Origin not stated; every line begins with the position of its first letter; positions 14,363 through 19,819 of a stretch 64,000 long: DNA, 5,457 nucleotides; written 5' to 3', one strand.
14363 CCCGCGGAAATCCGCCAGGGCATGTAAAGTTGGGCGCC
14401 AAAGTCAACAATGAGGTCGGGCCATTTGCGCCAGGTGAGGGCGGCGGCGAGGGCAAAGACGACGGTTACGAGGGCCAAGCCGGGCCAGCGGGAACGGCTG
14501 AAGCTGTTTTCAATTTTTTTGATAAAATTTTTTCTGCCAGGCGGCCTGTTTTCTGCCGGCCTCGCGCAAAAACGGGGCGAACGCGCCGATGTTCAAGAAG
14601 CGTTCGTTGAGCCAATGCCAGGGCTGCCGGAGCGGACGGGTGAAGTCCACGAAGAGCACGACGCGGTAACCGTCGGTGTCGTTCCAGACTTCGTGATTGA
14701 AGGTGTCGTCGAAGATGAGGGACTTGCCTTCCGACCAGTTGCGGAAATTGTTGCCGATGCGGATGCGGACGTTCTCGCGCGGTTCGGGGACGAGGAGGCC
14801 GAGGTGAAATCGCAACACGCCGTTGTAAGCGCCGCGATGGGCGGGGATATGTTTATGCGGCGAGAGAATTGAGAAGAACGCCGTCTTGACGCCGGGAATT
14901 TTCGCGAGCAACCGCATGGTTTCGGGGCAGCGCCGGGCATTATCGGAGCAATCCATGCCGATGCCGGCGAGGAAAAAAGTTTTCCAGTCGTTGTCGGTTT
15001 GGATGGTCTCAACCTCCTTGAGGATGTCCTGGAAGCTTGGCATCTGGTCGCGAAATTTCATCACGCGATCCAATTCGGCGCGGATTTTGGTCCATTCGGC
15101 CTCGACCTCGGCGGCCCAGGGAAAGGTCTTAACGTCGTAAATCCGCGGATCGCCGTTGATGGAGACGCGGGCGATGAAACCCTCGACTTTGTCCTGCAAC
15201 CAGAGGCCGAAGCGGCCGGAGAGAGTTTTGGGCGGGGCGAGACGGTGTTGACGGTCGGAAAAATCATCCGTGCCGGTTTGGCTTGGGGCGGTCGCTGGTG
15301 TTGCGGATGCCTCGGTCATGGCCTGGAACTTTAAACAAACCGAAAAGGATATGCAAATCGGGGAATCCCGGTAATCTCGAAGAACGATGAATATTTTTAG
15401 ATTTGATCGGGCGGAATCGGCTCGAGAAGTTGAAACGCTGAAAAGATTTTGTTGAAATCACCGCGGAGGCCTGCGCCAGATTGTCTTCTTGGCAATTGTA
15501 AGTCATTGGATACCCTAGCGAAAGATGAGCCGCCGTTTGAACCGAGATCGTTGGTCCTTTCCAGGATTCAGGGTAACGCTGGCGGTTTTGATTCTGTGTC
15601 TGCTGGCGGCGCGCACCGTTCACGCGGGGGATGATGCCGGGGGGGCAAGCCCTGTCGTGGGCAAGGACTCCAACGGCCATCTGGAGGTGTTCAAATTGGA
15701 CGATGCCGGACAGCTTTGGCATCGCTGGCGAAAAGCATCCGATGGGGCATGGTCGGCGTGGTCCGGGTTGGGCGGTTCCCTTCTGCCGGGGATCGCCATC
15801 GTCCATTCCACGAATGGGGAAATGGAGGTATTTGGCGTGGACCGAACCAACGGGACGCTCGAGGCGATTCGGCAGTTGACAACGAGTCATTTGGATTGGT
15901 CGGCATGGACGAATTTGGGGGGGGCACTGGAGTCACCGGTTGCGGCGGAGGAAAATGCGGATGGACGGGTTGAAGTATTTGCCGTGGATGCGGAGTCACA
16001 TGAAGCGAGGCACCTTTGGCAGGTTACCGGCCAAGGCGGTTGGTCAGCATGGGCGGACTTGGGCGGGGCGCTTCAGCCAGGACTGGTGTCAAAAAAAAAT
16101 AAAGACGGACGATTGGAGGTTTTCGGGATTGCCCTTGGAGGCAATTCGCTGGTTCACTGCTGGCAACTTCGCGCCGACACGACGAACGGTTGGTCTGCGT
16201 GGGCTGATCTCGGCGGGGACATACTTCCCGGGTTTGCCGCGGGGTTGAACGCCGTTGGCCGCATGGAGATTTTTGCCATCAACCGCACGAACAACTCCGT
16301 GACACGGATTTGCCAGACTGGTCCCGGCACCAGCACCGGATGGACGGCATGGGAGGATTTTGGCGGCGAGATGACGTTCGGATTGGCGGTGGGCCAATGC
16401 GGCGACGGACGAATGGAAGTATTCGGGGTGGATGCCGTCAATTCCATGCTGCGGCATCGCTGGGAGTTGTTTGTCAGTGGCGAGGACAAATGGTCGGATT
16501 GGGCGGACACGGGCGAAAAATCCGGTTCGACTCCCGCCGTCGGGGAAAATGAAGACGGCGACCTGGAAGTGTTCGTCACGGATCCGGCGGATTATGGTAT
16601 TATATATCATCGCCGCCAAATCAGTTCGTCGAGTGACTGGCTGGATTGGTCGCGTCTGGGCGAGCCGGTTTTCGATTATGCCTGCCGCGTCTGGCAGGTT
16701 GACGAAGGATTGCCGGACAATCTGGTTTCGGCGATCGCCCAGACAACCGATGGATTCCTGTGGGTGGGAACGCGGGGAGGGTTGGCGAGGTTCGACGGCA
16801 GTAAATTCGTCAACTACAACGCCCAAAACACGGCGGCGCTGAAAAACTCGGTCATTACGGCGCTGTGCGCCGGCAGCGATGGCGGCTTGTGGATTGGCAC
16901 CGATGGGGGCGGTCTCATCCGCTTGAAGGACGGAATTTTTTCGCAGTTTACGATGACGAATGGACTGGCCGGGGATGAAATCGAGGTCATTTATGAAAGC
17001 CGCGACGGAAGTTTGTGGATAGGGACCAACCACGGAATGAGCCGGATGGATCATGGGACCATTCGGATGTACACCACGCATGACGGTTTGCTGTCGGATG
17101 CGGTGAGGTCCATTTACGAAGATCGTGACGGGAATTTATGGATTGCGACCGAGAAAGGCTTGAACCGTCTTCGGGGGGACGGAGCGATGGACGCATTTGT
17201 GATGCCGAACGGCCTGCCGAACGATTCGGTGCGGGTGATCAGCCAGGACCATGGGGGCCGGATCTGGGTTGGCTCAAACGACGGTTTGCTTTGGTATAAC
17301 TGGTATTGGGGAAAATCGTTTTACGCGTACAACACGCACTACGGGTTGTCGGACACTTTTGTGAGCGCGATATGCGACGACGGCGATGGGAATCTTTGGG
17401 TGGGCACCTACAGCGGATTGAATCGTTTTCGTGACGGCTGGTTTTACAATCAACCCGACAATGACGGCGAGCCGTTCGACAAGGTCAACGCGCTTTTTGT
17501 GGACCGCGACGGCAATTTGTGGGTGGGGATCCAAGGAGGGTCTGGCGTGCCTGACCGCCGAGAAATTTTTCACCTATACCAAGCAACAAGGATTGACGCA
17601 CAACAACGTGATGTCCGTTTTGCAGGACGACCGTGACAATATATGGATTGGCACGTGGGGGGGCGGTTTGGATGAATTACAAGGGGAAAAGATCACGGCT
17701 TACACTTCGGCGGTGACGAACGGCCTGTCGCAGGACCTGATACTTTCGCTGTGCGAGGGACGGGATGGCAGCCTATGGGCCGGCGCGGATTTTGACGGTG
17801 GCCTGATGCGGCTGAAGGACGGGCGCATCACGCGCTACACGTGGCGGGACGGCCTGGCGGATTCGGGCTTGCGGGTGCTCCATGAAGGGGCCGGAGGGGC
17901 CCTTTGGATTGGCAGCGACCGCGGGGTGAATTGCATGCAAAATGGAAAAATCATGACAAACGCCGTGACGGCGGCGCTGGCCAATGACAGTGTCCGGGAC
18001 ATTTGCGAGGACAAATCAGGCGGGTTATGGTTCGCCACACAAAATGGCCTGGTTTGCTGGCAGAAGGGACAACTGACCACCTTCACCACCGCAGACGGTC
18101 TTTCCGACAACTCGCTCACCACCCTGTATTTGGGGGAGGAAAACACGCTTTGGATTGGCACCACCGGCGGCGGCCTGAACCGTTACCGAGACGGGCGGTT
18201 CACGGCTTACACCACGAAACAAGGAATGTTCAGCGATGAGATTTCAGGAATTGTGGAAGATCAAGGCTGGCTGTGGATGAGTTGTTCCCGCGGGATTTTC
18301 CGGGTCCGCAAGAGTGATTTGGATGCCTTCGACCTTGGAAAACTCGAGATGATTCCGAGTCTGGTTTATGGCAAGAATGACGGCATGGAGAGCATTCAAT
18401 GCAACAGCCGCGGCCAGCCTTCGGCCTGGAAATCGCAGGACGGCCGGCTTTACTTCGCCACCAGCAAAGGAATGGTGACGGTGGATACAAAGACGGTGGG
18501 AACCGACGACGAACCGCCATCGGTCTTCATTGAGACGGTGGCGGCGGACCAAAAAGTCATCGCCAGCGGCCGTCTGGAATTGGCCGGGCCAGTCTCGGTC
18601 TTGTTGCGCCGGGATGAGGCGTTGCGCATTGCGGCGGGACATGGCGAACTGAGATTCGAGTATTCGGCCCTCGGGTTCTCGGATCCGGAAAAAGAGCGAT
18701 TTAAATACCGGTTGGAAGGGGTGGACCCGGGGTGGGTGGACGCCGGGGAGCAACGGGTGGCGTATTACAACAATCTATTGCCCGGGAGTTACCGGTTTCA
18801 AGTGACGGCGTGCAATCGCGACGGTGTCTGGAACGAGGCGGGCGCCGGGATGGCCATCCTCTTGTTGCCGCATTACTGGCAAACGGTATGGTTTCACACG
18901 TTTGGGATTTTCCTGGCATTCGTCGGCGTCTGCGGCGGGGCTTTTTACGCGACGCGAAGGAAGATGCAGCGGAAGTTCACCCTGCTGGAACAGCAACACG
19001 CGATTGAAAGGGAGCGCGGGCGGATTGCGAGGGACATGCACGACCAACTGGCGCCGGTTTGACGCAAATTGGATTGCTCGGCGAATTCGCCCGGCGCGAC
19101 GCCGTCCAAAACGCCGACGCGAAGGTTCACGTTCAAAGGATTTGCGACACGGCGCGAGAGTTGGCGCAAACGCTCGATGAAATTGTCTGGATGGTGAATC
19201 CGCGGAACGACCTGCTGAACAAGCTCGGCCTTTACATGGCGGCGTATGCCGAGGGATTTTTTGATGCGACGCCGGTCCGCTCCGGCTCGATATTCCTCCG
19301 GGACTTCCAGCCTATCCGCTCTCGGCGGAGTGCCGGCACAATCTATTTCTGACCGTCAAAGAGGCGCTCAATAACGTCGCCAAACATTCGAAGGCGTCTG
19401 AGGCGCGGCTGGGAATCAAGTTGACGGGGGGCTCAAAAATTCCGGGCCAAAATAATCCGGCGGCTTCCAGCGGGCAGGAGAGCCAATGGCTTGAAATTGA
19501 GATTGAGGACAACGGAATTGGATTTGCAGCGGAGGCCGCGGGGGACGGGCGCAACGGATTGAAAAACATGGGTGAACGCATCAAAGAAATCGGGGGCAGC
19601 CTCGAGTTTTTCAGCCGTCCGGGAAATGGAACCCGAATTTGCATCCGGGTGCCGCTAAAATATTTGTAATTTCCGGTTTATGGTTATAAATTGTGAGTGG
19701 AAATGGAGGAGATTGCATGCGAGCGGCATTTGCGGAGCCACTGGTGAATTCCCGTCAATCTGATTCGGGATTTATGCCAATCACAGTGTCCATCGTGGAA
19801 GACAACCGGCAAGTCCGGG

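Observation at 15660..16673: Seven-bladed lectin-like (PLL/tectonin-type) propeller as the outermost input domain of a Y_Y_Y sensor kinase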

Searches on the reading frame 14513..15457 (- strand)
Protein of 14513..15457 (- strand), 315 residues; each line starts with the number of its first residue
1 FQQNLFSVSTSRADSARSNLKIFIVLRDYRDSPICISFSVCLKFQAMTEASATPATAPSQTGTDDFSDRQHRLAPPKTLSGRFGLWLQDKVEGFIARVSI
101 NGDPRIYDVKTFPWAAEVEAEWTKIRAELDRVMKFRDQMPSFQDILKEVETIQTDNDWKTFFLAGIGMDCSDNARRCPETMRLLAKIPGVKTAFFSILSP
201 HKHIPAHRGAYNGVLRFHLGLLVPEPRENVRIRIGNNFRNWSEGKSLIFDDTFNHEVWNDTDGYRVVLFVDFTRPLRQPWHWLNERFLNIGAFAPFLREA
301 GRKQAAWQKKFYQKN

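Call 39: search_protein_families(library=pfam, proteins=[window:14513-15457:-], max_evalue=0.0001)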
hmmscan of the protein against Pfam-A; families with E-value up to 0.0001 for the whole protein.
window:14513-15457:- (315 aa): 1 family
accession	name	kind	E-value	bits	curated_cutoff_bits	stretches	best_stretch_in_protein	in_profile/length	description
PF05118.21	Asp_Arg_Hydrox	-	1.1e-49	168.8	22.6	1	119-275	1-157/157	Aspartyl/Asparaginyl beta-hydroxylase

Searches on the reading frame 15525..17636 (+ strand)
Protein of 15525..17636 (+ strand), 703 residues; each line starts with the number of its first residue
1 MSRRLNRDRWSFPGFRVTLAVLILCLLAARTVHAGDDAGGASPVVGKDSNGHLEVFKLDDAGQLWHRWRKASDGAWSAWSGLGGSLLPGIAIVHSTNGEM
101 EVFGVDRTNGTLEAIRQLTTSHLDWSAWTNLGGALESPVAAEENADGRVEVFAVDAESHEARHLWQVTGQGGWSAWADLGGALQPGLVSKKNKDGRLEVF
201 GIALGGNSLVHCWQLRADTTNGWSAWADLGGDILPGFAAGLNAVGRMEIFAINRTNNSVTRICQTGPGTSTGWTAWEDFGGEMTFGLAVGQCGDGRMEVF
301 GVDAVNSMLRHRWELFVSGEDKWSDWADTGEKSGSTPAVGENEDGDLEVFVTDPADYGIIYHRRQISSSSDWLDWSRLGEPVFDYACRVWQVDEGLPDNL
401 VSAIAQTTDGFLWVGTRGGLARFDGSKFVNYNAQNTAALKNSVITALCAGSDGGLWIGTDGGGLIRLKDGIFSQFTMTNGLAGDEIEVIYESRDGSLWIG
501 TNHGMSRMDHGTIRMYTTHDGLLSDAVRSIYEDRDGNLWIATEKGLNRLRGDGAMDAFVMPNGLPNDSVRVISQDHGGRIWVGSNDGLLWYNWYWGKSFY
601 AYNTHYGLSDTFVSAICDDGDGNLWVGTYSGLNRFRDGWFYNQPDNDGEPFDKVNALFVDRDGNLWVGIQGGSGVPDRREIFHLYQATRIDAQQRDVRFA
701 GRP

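Call 3: search_protein_families(library=pfam, proteins=[window:15525-17636:+], max_evalue=0.01)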
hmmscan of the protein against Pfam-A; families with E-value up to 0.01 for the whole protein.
window:15525-17636:+ (703 aa): 5 families
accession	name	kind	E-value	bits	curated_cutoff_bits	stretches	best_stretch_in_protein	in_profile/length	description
PF07494.17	Reg_prop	-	1.3e-41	135.7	20.4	7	521-543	1-23/24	Two component regulator propeller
PF23748.1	Beta-prop_LRRK2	-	2.4e-06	27.3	26.9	0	434-465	266-297/359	LRRK2 beta propeller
PF08450.18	SGL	-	1.8e-05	24.9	26.3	0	610-692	40-128/246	SMP-30/Gluconolactonase/LRE-like region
PF15533.11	Ntox33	-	0.00018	22.3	28.4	0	657-678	38-59/65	Bacterial toxin 33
PF16819.11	DUF5074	-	0.0012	18.4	27.2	0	481-609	141-274/353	Domain of unknown function (DUF5074)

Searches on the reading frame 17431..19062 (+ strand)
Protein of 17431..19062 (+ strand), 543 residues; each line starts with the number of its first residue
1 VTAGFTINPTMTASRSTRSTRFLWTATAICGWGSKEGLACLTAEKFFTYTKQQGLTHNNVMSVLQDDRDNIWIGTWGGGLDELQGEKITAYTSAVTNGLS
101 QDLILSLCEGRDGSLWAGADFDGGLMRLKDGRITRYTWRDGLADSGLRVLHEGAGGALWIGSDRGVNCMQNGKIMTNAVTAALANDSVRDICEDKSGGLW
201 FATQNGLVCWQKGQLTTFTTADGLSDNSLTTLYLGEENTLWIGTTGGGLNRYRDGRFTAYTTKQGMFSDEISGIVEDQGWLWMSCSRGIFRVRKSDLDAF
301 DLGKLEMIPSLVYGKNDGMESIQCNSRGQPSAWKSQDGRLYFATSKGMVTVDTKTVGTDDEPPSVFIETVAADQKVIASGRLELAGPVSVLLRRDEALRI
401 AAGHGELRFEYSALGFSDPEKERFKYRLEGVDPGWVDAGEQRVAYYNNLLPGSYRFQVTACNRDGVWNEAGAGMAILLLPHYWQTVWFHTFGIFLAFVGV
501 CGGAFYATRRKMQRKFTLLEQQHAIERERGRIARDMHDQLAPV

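Call 3: search_protein_families(library=pfam, proteins=[window:17431-19062:+], max_evalue=0.01)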
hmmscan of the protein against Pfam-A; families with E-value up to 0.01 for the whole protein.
window:17431-19062:+ (543 aa): 2 families
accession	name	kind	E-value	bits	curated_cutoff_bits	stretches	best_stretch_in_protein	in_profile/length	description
PF07494.17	Reg_prop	-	8.1e-21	71.9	20.4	2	183-205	2-24/24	Two component regulator propeller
PF07495.19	Y_Y_Y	-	1.6e-15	57.2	26.6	1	416-470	2-56/65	Y_Y_Y domain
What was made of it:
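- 18676..18840 (+): Y_Y_Y domain. Pfam PF07495 E = 1.6e-15, aa 416-470 of ORF 17431-19062 (call 3).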

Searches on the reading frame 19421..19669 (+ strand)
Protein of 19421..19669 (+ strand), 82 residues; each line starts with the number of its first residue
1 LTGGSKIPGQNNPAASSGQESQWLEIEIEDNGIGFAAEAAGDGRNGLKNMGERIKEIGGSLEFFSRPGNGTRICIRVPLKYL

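Call 3: search_protein_families(library=pfam, proteins=[window:19421-19669:+], max_evalue=0.01)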
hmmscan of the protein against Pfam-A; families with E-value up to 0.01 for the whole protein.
window:19421-19669:+ (82 aa): 1 family
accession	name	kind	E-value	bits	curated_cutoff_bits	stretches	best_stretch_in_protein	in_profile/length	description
PF02518.31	HATPase_c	-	1.5e-07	32.3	26.4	1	21-80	35-110/111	Histidine kinase-, DNA gyrase B-, and HSP90-like ATPase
